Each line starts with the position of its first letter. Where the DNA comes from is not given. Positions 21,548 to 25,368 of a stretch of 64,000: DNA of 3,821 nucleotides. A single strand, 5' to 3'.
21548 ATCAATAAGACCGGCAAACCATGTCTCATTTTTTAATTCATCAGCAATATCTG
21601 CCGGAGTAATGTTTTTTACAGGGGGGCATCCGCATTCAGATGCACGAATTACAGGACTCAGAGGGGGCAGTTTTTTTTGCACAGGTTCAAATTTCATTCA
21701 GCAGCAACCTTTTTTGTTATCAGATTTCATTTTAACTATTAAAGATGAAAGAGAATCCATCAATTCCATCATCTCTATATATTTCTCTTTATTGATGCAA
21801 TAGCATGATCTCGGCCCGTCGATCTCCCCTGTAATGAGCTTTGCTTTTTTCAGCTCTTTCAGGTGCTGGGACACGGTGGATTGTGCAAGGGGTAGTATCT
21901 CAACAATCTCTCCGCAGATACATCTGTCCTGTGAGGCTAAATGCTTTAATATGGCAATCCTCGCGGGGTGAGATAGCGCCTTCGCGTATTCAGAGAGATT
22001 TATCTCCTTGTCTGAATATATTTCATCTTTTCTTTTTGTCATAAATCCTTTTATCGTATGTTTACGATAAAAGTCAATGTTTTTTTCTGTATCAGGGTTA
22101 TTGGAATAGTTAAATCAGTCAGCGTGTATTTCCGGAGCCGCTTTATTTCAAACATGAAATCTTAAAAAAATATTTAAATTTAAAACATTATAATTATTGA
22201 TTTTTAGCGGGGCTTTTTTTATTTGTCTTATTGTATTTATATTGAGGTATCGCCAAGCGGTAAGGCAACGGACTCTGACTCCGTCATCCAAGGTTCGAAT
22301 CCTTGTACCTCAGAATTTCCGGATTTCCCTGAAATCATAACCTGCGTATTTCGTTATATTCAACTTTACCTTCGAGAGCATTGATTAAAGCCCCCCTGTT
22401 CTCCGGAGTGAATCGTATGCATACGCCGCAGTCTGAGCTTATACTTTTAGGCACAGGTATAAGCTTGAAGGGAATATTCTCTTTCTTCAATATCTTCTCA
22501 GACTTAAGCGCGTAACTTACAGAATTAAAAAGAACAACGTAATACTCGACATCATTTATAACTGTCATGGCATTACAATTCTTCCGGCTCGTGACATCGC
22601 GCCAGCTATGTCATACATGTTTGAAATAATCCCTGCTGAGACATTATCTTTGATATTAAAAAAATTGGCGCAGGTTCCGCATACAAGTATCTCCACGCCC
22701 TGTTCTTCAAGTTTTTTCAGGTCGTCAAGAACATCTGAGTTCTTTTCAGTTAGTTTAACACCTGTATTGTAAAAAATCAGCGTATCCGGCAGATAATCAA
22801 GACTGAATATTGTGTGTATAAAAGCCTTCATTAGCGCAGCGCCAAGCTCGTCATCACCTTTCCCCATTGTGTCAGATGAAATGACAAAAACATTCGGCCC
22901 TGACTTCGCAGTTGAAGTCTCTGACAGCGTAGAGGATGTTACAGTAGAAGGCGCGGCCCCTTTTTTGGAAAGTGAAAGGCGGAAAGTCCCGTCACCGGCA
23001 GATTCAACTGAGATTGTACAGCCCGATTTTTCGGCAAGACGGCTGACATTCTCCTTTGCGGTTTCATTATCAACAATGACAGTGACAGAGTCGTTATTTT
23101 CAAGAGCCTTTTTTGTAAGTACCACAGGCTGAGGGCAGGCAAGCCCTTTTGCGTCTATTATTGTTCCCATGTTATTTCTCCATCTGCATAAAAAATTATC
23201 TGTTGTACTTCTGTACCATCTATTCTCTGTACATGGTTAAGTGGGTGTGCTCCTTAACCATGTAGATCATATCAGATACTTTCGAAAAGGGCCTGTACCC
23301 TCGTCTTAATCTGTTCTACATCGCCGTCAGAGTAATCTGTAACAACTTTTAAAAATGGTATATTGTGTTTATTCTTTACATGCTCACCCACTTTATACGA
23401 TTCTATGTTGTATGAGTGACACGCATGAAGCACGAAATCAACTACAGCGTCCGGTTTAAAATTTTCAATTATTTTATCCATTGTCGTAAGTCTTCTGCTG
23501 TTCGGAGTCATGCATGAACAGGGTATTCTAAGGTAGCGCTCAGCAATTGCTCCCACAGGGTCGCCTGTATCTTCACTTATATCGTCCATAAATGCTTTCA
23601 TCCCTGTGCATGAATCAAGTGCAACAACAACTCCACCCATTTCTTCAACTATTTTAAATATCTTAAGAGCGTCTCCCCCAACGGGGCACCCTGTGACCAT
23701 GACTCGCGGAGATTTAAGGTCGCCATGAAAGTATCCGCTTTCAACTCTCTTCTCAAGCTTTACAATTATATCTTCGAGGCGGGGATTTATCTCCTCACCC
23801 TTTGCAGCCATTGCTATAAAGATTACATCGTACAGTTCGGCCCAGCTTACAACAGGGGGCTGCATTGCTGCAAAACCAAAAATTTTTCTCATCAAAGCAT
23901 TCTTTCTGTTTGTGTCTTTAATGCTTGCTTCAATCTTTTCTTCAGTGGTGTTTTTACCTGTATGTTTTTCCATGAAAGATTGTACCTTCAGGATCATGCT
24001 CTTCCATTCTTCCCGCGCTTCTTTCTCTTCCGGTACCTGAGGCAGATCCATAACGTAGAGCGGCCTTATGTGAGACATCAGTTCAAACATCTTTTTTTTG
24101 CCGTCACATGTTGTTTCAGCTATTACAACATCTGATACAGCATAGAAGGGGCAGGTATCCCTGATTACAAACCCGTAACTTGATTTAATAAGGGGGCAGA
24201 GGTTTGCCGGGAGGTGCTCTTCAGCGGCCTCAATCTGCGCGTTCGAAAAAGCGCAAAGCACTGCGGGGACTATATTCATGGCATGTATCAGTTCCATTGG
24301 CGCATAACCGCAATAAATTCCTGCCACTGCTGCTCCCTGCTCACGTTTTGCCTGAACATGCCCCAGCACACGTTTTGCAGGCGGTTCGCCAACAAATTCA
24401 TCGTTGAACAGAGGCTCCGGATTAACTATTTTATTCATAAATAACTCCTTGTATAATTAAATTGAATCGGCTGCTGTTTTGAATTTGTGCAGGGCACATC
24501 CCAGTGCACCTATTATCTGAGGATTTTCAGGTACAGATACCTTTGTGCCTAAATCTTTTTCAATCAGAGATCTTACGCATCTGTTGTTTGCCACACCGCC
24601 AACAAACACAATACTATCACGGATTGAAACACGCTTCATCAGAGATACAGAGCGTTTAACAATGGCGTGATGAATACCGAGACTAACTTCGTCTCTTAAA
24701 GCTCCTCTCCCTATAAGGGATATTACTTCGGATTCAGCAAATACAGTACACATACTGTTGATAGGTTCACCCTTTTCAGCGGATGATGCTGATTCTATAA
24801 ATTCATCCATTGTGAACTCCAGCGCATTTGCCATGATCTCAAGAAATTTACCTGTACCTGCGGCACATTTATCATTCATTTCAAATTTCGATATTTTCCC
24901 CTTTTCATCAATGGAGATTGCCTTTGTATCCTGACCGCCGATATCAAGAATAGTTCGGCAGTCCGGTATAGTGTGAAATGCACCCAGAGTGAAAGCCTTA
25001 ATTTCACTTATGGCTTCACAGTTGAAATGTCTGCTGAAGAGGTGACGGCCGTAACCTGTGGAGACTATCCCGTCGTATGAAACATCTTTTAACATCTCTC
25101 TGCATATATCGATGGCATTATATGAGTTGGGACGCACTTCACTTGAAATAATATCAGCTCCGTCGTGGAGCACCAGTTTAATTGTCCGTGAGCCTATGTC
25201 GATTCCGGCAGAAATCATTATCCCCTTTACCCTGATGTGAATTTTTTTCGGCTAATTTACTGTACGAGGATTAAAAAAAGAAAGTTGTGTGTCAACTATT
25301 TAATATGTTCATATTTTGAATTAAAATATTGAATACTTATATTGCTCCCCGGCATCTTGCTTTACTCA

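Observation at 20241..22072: arsR-hgcA-hgcB mercury-methylation operon with a perfect palindromic operator, embedded in an arsenic / thiol-redox island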

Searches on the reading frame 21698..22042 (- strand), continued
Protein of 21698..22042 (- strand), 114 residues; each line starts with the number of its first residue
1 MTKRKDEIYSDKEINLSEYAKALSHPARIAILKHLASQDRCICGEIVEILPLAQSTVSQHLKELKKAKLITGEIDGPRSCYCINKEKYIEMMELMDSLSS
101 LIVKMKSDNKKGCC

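Call 42: search_solved_structures(query=window:21698-22042:-, max_evalue=0.001, show_alignments=2)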
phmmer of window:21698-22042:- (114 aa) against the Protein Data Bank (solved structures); distinct sequences matched with E-value up to 0.001: 18.
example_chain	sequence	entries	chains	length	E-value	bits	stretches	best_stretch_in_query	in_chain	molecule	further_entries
3cuo_A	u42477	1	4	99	2.9e-07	34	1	19-87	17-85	Uncharacterized HTH-type transcriptional regulator ygaV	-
8qkf_A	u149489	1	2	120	2.9e-07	34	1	17-82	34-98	ArsR family transcriptional regulator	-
2zkz_A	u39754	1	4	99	3.1e-07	33.9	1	17-96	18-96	Transcriptional repressor pagR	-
6jmi_A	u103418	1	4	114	4.3e-07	33.4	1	17-94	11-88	Uncharacterized HTH-type transcriptional regulator Rv0081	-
3jth_A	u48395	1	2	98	2.7e-05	27.7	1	20-98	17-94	Transcription activator HlyU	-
5znx_A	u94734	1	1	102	2.8e-05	27.6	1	20-98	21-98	Transcriptional activator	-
4omy_A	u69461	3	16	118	6e-05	26.5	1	12-98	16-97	NolR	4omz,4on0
7txm_A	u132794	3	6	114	0.00012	25.6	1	12-86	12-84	Transcriptional regulator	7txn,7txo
6j0e_A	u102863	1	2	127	0.00012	25.5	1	8-95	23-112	Arsenic responsive repressor ArsR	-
9t6t_A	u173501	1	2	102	0.00012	25.5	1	10-86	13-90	Lmo1102 protein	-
9t6r_A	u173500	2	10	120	0.00018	25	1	10-86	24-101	Lmo1102 protein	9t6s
1r1u_A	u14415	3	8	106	0.00024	24.6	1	2-85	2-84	repressor protein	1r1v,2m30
6cda_A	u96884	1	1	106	0.00026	24.5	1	2-85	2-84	ArsR family transcriptional regulator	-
2kjb_A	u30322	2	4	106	0.00028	24.4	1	3-85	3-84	CzrA protein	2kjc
1r1t_A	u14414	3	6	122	0.00029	24.3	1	14-86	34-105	Transcriptional repressor smtB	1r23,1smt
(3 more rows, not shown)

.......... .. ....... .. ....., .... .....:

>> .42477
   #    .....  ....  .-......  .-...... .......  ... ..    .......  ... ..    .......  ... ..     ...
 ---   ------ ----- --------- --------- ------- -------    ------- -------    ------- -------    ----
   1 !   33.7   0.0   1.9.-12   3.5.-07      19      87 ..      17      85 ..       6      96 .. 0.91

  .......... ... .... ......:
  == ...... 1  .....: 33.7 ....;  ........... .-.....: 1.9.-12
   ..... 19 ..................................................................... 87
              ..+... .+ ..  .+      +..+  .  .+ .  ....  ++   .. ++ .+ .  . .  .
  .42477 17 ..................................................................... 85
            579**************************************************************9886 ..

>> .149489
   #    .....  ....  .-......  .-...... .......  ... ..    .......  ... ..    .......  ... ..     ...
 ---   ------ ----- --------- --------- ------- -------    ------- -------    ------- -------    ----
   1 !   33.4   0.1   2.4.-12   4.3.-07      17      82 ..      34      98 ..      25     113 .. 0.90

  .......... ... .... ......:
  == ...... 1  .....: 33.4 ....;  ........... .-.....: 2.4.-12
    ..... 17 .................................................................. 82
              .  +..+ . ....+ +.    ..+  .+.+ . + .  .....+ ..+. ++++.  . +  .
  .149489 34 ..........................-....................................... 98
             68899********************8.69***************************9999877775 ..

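Call 66: find_encoding_contigs(protein=P0001, flank=1000, max_places=3)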
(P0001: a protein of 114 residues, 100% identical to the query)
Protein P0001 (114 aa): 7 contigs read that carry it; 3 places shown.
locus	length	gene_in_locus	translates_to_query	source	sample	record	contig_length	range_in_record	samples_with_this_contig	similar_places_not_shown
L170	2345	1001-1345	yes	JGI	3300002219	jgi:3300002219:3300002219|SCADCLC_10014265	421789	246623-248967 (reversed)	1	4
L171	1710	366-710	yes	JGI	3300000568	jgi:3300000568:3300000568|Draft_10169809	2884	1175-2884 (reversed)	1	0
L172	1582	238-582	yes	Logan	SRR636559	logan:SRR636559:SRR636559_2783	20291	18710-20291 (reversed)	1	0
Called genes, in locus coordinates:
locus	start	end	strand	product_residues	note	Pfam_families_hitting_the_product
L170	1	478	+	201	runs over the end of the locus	PF01206:TusA, PF02635:DsrE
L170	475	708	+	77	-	PF11823:Se_S_carrier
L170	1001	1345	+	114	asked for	PF01022:HTH_5, PF12802:MarR_2 (faint), PF12840:HTH_20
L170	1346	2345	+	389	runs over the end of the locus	PF03599:CdhD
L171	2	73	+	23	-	?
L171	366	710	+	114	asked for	PF01022:HTH_5, PF12802:MarR_2 (faint), PF12840:HTH_20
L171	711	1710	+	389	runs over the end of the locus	PF03599:CdhD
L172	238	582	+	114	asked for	PF01022:HTH_5, PF12802:MarR_2 (faint), PF12840:HTH_20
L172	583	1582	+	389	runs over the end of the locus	PF03599:CdhD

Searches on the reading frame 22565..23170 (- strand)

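Call 44: search_protein_families(library=ncbifam, proteins=[window:22565-23170:-], max_evalue=0.000001)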
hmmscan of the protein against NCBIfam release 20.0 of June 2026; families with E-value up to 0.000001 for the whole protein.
window:22565-23170:- (201 aa): 1 family
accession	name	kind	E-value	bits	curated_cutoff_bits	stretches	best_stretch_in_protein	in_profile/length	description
TIGR03527.1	selenium_YedF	equivalog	4e-66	222.6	110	1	5-200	1-193/194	sulfurtransferase-like selenium metabolism protein YedF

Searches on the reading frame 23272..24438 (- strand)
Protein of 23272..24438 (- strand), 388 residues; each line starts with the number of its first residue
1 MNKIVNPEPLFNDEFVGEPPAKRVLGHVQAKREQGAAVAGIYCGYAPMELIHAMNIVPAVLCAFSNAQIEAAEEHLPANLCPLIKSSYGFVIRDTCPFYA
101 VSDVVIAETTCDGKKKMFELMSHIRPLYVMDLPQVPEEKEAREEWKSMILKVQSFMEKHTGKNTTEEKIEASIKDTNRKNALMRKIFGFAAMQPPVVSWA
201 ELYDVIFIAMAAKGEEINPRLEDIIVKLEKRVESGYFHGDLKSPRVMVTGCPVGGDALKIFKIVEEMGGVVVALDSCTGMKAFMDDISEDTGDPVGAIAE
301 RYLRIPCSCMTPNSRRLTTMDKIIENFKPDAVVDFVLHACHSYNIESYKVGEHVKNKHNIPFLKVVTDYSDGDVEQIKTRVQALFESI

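Call 44: search_protein_families(library=ncbifam, proteins=[window:23272-24438:-], max_evalue=0.000001)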
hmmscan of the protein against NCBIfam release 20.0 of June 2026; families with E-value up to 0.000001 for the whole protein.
window:23272-24438:- (388 aa): 4 families
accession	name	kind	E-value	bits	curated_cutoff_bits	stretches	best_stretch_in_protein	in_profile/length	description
NF040772.1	double_cubane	equivalog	3.6e-136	454.1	350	1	27-388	11-372/372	double-cubane-cluster-containing anaerobic reductase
NF052456.1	HyiscapDhHadC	equivalog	2.4e-22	79.3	700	1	30-386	22-370/372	(R)-2-hydroxyisocaproyl-CoA dehydratase subunit beta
TIGR03190.1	benz_CoA_bzdN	equivalog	9.2e-17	60.9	453.8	1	31-386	22-369/377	benzoyl-CoA reductase, bzd-type, subunit N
TIGR02263.1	benz_CoA_red_C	equivalog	1.7e-14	53.6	421.15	1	33-311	27-300/380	benzoyl-CoA reductase subunit C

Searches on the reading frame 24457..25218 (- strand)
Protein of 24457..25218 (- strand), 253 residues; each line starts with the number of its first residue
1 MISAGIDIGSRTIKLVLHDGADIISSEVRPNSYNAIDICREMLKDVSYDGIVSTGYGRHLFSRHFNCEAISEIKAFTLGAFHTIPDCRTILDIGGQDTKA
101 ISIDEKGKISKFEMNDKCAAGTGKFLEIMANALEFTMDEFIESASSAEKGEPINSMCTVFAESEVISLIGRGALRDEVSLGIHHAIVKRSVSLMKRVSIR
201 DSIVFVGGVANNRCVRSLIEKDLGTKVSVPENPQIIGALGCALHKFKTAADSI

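Call 44: search_protein_families(library=ncbifam, proteins=[window:24457-25218:-], max_evalue=0.000001)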
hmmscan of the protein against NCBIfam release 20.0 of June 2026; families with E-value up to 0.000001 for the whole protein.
window:24457-25218:- (253 aa): 5 families
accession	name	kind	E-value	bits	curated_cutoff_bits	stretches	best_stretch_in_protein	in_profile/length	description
TIGR00241.1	CoA_E_activ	domain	3.9e-67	226.4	125.4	1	2-243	1-247/248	acyl-CoA dehydratase activase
TIGR02259.1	benz_CoA_red_A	equivalog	1.7e-41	142.4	578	1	45-241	227-428/432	benzoyl-CoA reductase subunit A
TIGR03192.1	benz_CoA_bzdQ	equivalog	7.5e-39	133.9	380.2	1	37-246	79-287/293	benzoyl-CoA reductase, bzd-type, subunit Q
TIGR03286.1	methan_mark_15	hypoth_equivalog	1.7e-29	103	455.75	1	2-243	145-399/404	methanogenesis marker 15 protein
TIGR02261.1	benz_CoA_red_D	equivalog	2.2e-29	102.4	312.85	1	43-242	57-259/262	benzoyl-CoA reductase subunit D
